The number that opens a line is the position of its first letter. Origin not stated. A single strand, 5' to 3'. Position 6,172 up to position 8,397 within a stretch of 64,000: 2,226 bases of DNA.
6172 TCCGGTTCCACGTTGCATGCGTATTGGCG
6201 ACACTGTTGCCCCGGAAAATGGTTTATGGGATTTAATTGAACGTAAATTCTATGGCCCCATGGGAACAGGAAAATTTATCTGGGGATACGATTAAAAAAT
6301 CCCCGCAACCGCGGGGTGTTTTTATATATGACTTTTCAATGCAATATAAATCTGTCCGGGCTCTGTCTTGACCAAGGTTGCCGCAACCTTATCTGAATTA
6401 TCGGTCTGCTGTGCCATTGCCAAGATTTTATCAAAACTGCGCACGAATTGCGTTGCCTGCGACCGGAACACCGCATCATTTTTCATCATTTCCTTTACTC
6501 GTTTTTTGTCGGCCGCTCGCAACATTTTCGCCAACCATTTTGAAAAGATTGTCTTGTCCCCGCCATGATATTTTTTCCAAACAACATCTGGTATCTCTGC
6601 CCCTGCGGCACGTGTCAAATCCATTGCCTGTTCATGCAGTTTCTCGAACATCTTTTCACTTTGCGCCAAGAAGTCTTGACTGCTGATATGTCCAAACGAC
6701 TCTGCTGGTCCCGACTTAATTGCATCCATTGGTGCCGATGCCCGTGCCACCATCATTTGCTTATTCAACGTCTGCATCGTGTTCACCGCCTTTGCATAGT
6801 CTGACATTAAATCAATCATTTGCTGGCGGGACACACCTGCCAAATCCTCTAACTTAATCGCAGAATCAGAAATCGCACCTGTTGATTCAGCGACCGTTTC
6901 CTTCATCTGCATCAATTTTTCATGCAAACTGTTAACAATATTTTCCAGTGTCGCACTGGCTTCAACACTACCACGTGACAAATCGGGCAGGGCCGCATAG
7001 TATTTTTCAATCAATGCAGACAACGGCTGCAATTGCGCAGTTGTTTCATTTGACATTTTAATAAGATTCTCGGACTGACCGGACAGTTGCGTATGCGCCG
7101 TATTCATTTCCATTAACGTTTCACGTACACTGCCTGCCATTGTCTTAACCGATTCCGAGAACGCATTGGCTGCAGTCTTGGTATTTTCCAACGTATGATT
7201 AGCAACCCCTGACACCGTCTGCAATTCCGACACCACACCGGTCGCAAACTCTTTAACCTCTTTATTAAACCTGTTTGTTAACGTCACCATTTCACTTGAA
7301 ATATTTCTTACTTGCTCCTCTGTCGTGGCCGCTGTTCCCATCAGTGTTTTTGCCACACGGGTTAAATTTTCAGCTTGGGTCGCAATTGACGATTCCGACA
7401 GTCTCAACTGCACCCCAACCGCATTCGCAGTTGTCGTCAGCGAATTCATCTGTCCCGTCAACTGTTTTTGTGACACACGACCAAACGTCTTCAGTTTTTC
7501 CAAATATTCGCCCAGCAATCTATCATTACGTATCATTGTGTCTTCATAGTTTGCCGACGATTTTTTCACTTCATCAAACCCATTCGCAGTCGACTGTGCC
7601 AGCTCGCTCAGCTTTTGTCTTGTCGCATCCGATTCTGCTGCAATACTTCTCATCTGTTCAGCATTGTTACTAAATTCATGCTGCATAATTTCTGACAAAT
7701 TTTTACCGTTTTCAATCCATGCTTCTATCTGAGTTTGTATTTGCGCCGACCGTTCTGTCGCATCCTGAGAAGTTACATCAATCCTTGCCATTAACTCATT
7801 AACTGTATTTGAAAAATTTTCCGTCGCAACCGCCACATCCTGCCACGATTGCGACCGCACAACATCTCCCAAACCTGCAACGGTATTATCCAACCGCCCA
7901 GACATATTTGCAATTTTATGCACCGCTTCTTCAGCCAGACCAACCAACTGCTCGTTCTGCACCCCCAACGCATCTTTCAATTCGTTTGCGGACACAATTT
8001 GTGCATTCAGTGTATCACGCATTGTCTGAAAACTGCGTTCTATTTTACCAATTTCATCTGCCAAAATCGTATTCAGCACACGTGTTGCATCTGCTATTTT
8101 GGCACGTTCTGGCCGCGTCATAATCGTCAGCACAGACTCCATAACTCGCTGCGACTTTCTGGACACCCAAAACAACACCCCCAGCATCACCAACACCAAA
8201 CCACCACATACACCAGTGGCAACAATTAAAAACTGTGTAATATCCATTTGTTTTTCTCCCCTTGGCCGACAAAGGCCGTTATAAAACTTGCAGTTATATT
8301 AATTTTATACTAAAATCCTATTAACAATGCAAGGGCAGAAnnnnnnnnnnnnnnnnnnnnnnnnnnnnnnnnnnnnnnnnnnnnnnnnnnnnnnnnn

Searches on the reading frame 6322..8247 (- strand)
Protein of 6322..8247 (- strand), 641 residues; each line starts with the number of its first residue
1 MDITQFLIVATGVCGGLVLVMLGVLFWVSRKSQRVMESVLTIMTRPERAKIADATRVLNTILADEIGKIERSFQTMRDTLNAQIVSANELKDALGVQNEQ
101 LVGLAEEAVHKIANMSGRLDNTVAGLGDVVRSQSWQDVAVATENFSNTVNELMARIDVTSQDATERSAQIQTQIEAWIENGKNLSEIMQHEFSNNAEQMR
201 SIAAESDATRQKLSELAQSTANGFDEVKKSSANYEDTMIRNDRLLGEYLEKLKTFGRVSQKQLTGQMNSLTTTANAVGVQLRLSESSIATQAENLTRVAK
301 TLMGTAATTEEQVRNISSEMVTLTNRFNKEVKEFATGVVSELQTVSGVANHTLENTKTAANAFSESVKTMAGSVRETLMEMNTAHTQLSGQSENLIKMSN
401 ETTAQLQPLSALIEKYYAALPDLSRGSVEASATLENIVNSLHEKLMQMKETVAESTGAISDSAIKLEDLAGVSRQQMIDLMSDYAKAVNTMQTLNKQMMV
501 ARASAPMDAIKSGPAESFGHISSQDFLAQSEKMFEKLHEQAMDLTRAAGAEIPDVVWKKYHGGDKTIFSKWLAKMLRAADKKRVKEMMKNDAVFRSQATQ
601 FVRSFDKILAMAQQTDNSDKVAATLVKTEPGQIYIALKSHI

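Call 64: search_protein_families(library=pfam, proteins=[window:6322-8247:-], max_evalue=0.0001)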
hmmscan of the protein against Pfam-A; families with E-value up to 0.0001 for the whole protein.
window:6322-8247:- (641 aa): 0 families

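Call 79: search_protein_families(library=pfam, proteins=[window:6322-8247:-], max_evalue=0.01)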
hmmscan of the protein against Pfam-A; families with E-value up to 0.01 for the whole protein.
window:6322-8247:- (641 aa): 1 family
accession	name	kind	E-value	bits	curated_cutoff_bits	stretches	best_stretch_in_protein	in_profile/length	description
PF07464.16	ApoLp-III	-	0.00029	21.4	36.3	0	321-454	17-141/146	Apolipophorin-III precursor (apoLp-III)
